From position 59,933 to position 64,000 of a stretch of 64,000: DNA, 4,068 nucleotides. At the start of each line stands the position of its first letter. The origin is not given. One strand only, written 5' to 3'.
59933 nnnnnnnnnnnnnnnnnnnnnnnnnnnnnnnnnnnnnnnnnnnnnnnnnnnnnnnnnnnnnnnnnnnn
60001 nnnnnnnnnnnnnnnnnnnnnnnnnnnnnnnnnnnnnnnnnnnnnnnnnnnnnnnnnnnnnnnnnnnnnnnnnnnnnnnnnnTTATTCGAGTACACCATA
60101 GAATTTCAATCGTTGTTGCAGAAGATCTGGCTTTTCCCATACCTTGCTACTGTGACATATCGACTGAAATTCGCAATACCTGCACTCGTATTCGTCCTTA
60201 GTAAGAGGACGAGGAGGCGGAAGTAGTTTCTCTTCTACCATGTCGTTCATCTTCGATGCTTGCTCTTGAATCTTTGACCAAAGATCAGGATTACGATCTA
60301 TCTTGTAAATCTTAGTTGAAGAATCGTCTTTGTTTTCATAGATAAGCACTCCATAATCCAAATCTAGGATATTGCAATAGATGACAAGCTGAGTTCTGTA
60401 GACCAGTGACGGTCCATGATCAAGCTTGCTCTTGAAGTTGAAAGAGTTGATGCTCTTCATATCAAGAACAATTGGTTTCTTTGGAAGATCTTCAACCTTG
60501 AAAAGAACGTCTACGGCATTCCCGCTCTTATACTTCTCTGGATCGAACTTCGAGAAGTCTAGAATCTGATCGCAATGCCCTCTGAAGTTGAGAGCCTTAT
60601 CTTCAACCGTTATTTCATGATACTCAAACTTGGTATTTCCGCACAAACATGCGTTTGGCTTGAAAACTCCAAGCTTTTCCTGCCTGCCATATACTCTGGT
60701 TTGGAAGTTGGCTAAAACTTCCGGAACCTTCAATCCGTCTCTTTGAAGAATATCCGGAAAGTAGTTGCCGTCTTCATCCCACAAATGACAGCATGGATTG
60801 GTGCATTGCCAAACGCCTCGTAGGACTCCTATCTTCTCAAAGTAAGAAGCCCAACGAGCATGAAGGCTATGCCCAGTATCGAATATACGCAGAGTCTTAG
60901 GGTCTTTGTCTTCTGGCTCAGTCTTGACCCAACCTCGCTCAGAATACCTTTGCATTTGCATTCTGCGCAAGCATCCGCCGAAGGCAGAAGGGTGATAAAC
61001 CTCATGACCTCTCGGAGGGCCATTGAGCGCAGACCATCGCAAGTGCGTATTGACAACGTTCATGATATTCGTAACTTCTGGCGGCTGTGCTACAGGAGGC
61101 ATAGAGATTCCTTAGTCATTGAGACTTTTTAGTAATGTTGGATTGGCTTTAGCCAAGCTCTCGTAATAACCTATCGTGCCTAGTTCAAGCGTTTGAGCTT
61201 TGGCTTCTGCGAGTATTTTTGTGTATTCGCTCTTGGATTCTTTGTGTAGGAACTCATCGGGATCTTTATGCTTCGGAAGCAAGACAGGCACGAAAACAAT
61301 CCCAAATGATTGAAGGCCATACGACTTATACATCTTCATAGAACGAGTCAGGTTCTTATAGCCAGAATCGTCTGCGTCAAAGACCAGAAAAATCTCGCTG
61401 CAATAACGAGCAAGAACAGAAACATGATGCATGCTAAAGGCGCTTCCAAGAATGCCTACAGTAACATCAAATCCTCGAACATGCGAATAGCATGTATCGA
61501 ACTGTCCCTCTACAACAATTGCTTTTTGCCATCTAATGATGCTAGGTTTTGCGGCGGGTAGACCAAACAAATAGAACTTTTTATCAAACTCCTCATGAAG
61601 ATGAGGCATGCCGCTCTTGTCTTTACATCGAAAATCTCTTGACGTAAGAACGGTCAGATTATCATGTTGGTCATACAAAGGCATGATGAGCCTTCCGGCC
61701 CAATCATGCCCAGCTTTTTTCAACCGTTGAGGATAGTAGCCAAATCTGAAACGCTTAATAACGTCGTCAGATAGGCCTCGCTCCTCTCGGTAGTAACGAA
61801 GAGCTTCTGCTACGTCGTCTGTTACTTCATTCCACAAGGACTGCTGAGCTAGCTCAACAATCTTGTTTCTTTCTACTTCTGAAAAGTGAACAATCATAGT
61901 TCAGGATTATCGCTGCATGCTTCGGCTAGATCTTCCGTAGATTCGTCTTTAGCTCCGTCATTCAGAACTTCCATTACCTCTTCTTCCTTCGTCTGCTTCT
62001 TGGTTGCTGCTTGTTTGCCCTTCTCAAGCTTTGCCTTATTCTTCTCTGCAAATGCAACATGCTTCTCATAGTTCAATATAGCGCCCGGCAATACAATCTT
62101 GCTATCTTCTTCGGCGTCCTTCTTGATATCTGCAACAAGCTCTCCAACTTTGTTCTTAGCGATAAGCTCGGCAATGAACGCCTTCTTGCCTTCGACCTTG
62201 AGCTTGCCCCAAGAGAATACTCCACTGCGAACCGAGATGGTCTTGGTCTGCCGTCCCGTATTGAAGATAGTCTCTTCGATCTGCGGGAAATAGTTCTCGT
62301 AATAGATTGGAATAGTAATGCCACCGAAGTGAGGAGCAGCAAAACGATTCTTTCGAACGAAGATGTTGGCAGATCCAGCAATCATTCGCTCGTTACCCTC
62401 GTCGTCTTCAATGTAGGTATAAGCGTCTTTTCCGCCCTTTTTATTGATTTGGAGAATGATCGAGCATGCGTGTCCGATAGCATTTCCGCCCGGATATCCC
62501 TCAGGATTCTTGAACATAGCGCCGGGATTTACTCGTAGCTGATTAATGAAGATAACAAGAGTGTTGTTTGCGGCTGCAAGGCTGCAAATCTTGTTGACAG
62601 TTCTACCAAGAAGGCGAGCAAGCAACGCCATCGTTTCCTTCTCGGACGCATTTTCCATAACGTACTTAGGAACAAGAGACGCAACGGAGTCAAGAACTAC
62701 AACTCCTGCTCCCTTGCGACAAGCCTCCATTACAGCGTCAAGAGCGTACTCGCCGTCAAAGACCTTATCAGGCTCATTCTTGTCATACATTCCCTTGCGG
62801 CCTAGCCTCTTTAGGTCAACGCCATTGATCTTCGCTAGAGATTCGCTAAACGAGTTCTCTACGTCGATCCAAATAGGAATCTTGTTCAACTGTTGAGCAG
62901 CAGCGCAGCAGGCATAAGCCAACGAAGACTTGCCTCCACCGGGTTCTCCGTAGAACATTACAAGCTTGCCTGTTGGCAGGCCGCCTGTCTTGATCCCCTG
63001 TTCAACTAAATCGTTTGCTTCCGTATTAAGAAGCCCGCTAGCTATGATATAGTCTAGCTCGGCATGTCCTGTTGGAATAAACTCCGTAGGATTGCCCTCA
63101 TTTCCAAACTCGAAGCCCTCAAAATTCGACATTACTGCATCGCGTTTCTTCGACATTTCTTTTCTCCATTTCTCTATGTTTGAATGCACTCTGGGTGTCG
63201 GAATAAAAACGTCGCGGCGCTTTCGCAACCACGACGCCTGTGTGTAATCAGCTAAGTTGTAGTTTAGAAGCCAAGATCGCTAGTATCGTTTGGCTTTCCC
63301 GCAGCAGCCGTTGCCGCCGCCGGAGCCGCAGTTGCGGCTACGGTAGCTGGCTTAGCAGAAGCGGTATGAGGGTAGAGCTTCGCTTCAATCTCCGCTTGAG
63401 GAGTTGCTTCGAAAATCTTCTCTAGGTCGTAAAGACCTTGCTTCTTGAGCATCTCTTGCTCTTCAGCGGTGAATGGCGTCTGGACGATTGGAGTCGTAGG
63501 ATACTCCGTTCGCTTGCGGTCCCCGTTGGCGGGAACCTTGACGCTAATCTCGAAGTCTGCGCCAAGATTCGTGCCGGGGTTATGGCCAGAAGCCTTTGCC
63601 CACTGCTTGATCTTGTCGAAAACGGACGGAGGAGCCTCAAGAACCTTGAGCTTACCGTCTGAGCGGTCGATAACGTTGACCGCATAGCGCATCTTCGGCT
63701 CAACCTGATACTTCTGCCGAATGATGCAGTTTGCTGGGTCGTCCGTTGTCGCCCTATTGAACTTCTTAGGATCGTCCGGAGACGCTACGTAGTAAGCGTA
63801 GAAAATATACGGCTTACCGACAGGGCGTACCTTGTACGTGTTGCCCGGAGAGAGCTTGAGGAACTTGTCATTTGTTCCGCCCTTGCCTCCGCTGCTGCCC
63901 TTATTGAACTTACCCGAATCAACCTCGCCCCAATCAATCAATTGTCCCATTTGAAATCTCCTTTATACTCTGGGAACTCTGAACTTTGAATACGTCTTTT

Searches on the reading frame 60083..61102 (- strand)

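Call 4: search_protein_families(library=pfam, proteins=[window:60083-61102:-], max_evalue=0.1)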
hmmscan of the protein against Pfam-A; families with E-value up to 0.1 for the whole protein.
window:60083-61102:- (339 aa): 2 families
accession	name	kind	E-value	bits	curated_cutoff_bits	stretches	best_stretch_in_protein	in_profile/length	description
PF12705.13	PDDEXK_1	-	0.00013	22.5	22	1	209-317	137-247/247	PD-(D/E)XK nuclease superfamily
PF01930.23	Cas_Cas4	-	0.056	14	22.7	1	236-317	82-159/160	Domain of unknown function DUF83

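Call 5: search_protein_families(library=phrogs, proteins=[window:60083-61102:-], max_evalue=0.01)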
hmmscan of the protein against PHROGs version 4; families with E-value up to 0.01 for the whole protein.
window:60083-61102:- (339 aa): 4 families
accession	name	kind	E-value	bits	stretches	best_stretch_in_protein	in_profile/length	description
phrog_1706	-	DNA, RNA and nucleotide metabolism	5.1e-28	99.4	1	27-323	41-249/293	CRISPR/Cas system associated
phrog_1990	-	DNA, RNA and nucleotide metabolism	1.8e-19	71.3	1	44-320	47-239/290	Cas4-domain exonuclease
phrog_2506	-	DNA, RNA and nucleotide metabolism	9.5e-15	55.6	1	29-320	87-337/342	exonuclease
phrog_434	-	DNA, RNA and nucleotide metabolism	3.1e-09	37.5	1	204-306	154-253/372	RecE-like recombination exonuclease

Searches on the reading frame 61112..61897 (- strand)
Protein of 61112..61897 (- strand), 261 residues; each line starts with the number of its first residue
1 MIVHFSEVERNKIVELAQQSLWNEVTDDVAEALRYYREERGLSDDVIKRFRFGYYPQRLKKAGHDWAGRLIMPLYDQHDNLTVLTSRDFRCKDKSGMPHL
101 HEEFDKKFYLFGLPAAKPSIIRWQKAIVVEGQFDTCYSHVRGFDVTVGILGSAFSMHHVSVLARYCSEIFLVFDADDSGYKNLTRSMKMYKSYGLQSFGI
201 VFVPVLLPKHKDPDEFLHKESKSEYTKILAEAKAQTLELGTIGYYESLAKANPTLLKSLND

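Call 11: search_protein_families(library=phrogs, proteins=[window:61112-61897:-], max_evalue=0.001)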
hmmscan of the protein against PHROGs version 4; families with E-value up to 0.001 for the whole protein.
window:61112-61897:- (261 aa): 5 families
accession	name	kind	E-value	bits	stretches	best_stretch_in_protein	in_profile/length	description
phrog_6444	-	DNA, RNA and nucleotide metabolism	6.3e-29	102.2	1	26-233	132-367/577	DNA primase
phrog_47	-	DNA, RNA and nucleotide metabolism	3.7e-23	83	1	30-226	148-331/947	DNA primase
phrog_22657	-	unknown function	5.3e-09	35.3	1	65-217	194-345/1185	-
phrog_239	-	DNA, RNA and nucleotide metabolism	2.7e-07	30.9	1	22-232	103-311/801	DNA primase/helicase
phrog_849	-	DNA, RNA and nucleotide metabolism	2.4e-05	24.5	1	4-230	125-341/435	DNA primase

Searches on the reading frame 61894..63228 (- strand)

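Call 11: search_protein_families(library=phrogs, proteins=[window:61894-63228:-], max_evalue=0.001)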
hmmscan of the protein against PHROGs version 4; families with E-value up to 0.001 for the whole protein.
window:61894-63228:- (444 aa): 6 families
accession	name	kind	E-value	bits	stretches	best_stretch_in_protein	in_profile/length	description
phrog_97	-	other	2.8e-53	182.9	2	32-274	23-258/506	UvsX-like recombinase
phrog_8337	-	DNA, RNA and nucleotide metabolism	2.1e-21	77.6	1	81-267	62-245/273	DNA repair protein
phrog_9666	-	unknown function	2e-08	33.9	1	102-284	488-688/779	-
phrog_239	-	DNA, RNA and nucleotide metabolism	4.8e-07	30.1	1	80-422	351-669/801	DNA primase/helicase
phrog_1366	-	unknown function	1e-05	26.3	1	89-182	16-98/307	-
phrog_19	-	DNA, RNA and nucleotide metabolism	1.5e-05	25.1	1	81-126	346-392/621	DnaB-like replicative helicase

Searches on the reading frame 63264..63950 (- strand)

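Call 11: search_protein_families(library=phrogs, proteins=[window:63264-63950:-], max_evalue=0.001)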
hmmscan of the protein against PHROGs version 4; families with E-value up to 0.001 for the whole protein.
window:63264-63950:- (228 aa): 3 families
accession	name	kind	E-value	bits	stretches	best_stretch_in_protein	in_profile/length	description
phrog_1607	-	DNA, RNA and nucleotide metabolism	2.5e-10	41.5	1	29-207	18-228/285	single strand DNA binding protein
phrog_1192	-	DNA, RNA and nucleotide metabolism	6.1e-08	33.5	1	82-220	113-258/326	single strand DNA binding protein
phrog_8542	-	unknown function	2.8e-05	24.7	1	85-191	118-226/298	-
